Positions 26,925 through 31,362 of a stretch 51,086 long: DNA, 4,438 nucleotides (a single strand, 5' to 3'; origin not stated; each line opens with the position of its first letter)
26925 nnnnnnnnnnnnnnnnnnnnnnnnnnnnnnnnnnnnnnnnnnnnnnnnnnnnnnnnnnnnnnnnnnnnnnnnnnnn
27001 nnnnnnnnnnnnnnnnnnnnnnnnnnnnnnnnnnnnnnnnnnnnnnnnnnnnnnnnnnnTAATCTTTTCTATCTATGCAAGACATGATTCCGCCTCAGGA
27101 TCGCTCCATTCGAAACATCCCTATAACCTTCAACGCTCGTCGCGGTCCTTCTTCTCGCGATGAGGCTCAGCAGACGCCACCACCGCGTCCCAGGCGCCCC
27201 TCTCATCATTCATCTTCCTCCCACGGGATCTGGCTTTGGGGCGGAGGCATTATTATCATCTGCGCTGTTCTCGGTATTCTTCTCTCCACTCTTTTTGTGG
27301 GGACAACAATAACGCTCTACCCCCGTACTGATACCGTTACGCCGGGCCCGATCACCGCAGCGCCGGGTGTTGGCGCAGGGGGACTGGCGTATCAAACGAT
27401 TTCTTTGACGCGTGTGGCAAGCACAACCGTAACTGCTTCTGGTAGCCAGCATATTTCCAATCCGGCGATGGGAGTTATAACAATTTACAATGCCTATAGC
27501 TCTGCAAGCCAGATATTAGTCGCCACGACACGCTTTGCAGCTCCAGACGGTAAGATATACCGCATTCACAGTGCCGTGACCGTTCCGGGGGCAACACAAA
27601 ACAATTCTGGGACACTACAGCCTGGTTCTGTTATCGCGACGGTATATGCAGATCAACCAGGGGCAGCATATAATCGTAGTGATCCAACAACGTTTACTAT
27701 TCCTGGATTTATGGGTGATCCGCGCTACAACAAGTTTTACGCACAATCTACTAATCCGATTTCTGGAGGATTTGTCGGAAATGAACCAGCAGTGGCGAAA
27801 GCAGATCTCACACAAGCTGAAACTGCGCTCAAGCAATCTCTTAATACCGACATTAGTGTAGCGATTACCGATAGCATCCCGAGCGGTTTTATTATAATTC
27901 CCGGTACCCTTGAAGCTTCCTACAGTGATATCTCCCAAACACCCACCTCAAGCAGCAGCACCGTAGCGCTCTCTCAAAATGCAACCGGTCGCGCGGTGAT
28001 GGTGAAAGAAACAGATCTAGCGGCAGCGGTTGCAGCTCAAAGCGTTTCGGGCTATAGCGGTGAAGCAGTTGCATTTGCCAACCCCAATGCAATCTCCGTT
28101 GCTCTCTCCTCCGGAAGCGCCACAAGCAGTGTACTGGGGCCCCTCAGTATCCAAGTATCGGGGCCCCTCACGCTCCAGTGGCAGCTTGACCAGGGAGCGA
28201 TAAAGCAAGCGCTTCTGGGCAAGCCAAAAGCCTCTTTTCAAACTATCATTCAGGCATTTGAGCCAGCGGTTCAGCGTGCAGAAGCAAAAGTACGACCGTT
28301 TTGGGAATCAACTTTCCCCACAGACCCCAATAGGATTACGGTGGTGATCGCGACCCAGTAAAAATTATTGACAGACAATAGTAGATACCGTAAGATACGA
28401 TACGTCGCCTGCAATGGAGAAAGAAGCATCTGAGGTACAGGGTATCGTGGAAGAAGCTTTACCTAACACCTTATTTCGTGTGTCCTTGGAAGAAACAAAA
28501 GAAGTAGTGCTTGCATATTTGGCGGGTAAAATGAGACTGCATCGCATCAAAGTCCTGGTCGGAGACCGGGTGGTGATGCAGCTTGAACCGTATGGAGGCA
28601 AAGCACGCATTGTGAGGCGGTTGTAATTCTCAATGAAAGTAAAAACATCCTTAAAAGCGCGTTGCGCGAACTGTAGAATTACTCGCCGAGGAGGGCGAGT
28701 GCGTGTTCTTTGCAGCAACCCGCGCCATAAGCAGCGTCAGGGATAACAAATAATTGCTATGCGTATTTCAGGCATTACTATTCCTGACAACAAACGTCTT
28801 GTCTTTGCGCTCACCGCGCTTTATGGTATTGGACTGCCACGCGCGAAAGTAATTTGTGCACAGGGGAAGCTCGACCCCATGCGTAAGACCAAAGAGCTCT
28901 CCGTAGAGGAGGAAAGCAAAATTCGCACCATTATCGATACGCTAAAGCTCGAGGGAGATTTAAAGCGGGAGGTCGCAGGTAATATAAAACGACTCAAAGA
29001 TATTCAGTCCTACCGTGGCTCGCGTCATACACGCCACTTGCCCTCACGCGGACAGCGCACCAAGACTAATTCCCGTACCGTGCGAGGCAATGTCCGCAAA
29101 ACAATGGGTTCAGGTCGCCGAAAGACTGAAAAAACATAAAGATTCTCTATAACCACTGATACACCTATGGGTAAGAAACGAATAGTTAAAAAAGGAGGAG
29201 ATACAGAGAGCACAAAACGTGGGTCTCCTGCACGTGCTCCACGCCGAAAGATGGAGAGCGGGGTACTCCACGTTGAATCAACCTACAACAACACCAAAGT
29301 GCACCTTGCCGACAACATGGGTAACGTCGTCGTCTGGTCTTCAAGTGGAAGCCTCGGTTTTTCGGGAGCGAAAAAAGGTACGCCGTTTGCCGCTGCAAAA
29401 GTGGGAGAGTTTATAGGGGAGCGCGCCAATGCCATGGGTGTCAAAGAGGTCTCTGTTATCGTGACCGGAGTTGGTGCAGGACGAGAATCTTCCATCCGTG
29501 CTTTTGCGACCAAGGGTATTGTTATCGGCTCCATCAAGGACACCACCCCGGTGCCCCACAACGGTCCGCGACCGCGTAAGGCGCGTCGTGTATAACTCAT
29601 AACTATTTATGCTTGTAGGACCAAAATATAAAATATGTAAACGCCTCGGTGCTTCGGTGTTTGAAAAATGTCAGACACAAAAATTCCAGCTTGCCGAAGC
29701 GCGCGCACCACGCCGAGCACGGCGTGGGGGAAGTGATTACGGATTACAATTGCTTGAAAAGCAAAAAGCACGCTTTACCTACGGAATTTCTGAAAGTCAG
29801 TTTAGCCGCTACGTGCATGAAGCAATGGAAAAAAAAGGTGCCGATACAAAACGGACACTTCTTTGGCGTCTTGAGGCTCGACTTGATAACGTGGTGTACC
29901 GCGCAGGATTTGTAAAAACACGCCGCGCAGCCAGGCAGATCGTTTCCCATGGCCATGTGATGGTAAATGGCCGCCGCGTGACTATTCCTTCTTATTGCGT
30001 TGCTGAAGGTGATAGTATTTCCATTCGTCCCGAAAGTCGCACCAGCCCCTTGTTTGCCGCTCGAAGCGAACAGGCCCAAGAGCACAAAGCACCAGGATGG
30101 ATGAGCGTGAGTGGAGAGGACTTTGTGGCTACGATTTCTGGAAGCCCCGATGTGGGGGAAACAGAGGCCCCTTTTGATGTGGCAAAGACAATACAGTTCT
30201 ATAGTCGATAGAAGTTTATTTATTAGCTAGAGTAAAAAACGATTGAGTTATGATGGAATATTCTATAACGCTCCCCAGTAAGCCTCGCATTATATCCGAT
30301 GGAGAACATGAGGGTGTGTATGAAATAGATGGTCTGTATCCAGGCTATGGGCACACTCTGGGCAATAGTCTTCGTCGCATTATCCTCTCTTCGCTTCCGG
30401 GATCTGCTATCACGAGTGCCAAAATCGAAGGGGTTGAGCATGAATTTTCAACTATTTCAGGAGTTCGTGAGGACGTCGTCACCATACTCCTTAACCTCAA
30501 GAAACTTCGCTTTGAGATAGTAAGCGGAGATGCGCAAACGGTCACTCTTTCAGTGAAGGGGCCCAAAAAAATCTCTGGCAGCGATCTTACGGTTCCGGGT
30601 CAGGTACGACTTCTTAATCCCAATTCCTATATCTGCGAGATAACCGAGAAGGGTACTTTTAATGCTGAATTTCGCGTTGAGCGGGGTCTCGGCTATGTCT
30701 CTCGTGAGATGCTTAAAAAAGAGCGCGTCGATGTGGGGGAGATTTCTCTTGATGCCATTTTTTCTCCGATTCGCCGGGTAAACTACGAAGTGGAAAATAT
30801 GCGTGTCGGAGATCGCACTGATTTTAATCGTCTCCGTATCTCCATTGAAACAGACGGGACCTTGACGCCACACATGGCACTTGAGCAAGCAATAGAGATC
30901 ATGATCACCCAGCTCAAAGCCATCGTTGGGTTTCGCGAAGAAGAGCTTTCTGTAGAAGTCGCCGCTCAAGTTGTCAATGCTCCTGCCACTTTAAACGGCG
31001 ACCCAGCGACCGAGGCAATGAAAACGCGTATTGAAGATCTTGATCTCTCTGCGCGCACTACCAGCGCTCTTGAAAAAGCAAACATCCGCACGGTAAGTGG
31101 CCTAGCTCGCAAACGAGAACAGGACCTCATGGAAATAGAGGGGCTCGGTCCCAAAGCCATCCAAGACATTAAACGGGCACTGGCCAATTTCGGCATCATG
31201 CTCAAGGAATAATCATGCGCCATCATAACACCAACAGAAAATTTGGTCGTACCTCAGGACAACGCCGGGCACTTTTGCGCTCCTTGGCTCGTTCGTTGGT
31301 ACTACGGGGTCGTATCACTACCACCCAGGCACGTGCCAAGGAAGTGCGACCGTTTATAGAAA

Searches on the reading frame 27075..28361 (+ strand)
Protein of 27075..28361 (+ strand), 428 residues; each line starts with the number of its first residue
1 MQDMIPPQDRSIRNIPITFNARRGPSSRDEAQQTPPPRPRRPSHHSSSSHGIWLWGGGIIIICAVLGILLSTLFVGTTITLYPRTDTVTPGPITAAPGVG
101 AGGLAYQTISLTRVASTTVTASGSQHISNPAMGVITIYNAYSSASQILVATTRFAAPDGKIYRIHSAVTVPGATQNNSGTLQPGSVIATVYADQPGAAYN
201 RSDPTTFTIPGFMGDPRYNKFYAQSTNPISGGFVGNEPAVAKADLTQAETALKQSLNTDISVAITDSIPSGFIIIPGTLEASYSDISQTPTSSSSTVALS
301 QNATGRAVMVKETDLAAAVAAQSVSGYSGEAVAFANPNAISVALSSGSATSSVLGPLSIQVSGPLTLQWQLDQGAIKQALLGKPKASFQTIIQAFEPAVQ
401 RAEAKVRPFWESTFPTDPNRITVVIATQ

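Call 9: search_protein_families(library=pfam, proteins=[window:27075-28361:+], max_evalue=0.01)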
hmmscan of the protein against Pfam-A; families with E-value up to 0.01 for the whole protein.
window:27075-28361:+ (428 aa): 1 family
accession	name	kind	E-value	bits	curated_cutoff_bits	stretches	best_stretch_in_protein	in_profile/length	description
PF21110.3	GlxA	-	5.6e-05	24.2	27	1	131-220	2-98/105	GlxA beta barrel domain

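Call 26: search_protein_families(library=phrogs, proteins=[window:27075-28361:+], max_evalue=0.1)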
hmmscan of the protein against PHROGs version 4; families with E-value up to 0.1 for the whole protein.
window:27075-28361:+ (428 aa): 0 families

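Call 27: search_protein_families(library=padloc, proteins=[window:27075-28361:+], max_evalue=0.1)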
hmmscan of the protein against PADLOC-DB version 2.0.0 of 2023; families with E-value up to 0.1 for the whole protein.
window:27075-28361:+ (428 aa): 0 families

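Call 34: search_protein_families(library=ncbifam, proteins=[window:27075-28361:+], max_evalue=1)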
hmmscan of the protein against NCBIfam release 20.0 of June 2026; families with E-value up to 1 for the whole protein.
window:27075-28361:+ (428 aa): 1 family
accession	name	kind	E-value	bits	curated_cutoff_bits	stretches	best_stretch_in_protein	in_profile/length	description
NF003612.0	PRK05257.3-3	equivalog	0.032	12.6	742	1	43-155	5-115/498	malate:quinone oxidoreductase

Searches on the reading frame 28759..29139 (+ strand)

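Call 9: search_protein_families(library=pfam, proteins=[window:28759-29139:+], max_evalue=0.01)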
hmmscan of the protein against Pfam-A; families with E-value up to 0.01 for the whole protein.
window:28759-29139:+ (126 aa): 1 family
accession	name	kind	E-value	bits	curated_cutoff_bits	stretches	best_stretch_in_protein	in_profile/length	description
PF00416.27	Ribosomal_S13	-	3.1e-26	92.7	31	1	2-107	1-128/128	Ribosomal protein S13/S18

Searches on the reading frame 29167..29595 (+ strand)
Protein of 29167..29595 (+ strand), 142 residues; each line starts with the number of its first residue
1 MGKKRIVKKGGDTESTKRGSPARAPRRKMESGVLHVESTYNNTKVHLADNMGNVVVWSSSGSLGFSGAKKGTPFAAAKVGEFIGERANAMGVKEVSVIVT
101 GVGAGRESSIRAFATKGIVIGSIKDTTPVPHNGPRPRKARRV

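Call 9: search_protein_families(library=pfam, proteins=[window:29167-29595:+], max_evalue=0.01)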
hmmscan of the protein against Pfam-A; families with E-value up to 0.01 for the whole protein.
window:29167-29595:+ (142 aa): 2 families
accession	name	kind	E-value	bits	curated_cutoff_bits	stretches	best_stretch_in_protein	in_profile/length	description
PF00411.24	Ribosomal_S11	-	4.7e-33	114.3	25.1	1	32-141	1-110/110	Ribosomal protein S11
PF00861.27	Ribosomal_L18p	-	0.0053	17.6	27.8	1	33-95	26-89/116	Ribosomal L18 of archaea, bacteria, mitoch. and chloroplast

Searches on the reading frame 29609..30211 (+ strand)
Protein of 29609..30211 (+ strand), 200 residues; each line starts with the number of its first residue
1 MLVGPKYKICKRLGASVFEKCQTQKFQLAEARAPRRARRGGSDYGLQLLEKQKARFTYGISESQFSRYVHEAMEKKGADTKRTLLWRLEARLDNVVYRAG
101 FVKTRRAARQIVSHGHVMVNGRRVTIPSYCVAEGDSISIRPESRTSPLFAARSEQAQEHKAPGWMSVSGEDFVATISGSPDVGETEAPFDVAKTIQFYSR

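Call 9: search_protein_families(library=pfam, proteins=[window:29609-30211:+], max_evalue=0.01)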
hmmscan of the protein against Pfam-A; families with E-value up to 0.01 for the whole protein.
window:29609-30211:+ (200 aa): 4 families
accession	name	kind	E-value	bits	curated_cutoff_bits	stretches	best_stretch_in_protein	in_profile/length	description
PF01479.30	S4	-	3.9e-20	71.8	22.8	1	91-137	2-48/48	S4 domain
PF00163.24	Ribosomal_S4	-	3.7e-17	63.3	23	1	3-88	3-94/95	Ribosomal protein S4/S9 N-terminal domain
PF22421.1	SYY_C-terminal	-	8.9e-05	22.8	27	1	91-137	20-66/83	Tyrosine--tRNA ligase SYY-like C-terminal domain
PF14451.12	Ub-Mut7C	-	0.0098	16.2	23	0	117-144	52-78/81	Mut7-C ubiquitin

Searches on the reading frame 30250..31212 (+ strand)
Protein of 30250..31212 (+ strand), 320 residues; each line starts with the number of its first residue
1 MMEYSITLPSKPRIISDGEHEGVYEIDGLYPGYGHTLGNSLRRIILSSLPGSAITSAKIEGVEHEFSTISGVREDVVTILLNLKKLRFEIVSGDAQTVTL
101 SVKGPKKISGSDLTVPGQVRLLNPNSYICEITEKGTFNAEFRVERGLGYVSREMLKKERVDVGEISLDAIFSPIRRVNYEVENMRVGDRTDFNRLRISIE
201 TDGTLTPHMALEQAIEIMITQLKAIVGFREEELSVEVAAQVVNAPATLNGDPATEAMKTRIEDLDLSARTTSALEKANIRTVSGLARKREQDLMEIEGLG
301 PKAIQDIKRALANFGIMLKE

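Call 9: search_protein_families(library=pfam, proteins=[window:30250-31212:+], max_evalue=0.01)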
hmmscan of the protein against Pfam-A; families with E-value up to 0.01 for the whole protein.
window:30250-31212:+ (320 aa): 5 families
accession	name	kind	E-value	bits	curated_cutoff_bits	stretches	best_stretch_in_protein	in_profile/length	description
PF01000.31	RNA_pol_A_bac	-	1.5e-28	99.8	33.9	1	58-172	2-119/119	RNA polymerase Rpb3/RpoA insert domain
PF01193.29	RNA_pol_L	-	2.4e-22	78.9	24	1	31-222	5-74/74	RNA polymerase Rpb3/Rpb11 dimerisation domain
PF03118.21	RNA_pol_A_CTD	-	3.5e-15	55.9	23.8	1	254-312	8-66/67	Bacterial RNA polymerase, alpha chain C terminal domain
PF13656.11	RNA_pol_L_2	-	0.00031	20.8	27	0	193-224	40-71/75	RNA polymerase Rpb3/Rpb11 dimerisation domain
PF14520.12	HHH_5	-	0.00057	20.8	27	1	272-312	16-56/57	Helix-hairpin-helix domain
